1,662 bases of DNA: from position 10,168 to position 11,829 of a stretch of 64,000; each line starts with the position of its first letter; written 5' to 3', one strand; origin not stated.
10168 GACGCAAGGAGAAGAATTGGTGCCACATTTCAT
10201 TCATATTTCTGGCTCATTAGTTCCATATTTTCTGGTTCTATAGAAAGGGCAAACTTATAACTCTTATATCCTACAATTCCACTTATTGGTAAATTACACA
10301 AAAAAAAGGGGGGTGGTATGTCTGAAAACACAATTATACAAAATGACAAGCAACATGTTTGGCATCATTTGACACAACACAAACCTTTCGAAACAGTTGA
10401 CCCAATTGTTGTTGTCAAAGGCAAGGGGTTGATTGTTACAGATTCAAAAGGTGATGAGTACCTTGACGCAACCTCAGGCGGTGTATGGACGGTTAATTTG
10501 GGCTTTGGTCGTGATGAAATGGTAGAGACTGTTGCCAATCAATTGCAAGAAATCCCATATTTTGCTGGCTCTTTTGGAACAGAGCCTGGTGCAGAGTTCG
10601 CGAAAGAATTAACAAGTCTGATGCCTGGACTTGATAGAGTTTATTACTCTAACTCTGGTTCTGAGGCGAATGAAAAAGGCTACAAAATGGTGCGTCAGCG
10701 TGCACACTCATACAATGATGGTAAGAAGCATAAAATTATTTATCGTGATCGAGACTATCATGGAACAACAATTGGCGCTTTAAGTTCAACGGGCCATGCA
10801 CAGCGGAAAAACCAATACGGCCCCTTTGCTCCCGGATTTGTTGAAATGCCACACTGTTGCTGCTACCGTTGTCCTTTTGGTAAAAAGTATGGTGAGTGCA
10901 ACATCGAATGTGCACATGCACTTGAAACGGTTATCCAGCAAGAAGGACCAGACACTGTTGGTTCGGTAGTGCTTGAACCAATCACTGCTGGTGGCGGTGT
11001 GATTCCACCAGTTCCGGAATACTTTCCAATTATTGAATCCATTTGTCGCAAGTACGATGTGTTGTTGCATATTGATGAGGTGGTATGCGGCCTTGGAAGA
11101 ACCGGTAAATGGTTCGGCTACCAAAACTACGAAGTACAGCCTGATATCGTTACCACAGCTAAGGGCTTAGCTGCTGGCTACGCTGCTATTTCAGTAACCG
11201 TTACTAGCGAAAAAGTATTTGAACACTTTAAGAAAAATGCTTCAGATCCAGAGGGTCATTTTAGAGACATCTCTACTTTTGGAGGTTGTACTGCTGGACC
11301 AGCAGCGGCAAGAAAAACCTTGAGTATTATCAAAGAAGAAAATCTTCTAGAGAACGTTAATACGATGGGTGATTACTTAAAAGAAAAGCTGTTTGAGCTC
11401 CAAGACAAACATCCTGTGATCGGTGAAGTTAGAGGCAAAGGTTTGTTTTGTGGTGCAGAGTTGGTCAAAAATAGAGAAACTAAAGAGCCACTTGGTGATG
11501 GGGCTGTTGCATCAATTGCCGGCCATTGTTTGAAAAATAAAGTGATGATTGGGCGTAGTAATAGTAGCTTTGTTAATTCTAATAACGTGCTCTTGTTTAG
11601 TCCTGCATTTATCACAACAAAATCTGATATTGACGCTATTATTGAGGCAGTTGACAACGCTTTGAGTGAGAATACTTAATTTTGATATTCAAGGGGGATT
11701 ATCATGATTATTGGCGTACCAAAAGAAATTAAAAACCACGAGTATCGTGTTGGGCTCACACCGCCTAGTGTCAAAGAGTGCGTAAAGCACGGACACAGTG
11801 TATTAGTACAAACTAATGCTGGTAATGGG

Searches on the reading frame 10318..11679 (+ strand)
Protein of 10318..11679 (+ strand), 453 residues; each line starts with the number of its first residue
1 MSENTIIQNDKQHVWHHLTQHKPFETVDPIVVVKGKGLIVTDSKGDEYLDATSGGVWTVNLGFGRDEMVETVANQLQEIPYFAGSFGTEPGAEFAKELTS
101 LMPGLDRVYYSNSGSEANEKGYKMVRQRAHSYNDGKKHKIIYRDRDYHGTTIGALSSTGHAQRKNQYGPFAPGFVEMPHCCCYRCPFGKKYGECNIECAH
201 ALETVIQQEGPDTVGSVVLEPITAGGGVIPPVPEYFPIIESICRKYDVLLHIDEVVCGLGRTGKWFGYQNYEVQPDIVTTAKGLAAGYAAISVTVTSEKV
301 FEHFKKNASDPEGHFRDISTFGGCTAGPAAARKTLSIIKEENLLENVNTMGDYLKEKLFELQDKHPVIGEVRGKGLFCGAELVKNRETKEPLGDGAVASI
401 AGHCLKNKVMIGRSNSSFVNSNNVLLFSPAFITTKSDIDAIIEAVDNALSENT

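Call 30: search_protein_families(library=ncbifam, proteins=[window:10318-11679:+], max_evalue=1e-10)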
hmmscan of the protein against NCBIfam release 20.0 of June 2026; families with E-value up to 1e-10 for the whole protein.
window:10318-11679:+ (453 aa): 69 families (the best 25 are shown)
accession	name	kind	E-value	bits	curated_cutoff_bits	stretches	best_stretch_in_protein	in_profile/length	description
NF005812.0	PRK07678.1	subfamily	1.5e-136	455.7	488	1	3-451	7-449/451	aminotransferase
NF005102.0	PRK06541.1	equivalog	8.8e-111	370.6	574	1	4-452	10-456/460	aspartate aminotransferase family protein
NF005683.0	PRK07481.1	subfamily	5.1e-105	352.1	575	1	3-451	3-449/453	hypothetical protein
NF004767.0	PRK06105.1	subfamily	2.4e-99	333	517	1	2-451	4-449/460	aminotransferase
NF005682.0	PRK07480.1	subfamily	3.2e-99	332.7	510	1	6-451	13-451/459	aminotransferase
NF005684.0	PRK07482.1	subfamily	3e-93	312.9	687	1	3-451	5-454/464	hypothetical protein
NF005375.0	PRK06917.1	equivalog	5.8e-93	312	535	1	30-451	16-438/448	aspartate aminotransferase family protein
NF005685.0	PRK07483.1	equivalog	2.1e-91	307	485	1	28-451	12-437/444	aspartate aminotransferase family protein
NF005447.0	PRK07036.1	equivalog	1.3e-88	297.7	618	1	3-451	10-454/468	aminotransferase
NF004718.0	PRK06062.1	subfamily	6.4e-85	285.4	472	1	3-451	16-448/454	hypothetical protein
NF005993.0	PRK08117.1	subfamily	1.3e-82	277.8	574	1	29-451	26-429/433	aspartate aminotransferase family protein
NF004426.0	PRK05769.1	equivalog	9.3e-78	262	552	1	6-410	20-404/441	acetyl ornithine aminotransferase family protein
NF049939.1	HyAminethphonNHLyPbfA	equivalog_domain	4.5e-77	259.4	525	1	31-451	46-441/442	(R)-1-hydroxy-2-aminoethylphosphonate ammonia-lyase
NF004625.0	PRK05965.1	subfamily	1.1e-76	258.4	729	1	1-451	1-447/460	hypothetical protein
TIGR00508.1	bioA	equivalog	2.2e-76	257.1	405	1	14-449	1-418/419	adenosylmethionine--8-amino-7-oxononanoate transaminase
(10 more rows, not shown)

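Call 71: search_protein_families(library=pfam, proteins=[window:10318-11679:+], max_evalue=0.001)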
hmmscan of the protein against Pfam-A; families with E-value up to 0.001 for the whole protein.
window:10318-11679:+ (453 aa): 1 family
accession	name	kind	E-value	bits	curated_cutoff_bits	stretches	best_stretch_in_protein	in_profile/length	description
PF00202.27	Aminotran_3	-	5.9e-90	302.3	30.5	1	29-449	10-403/403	Aminotransferase class-III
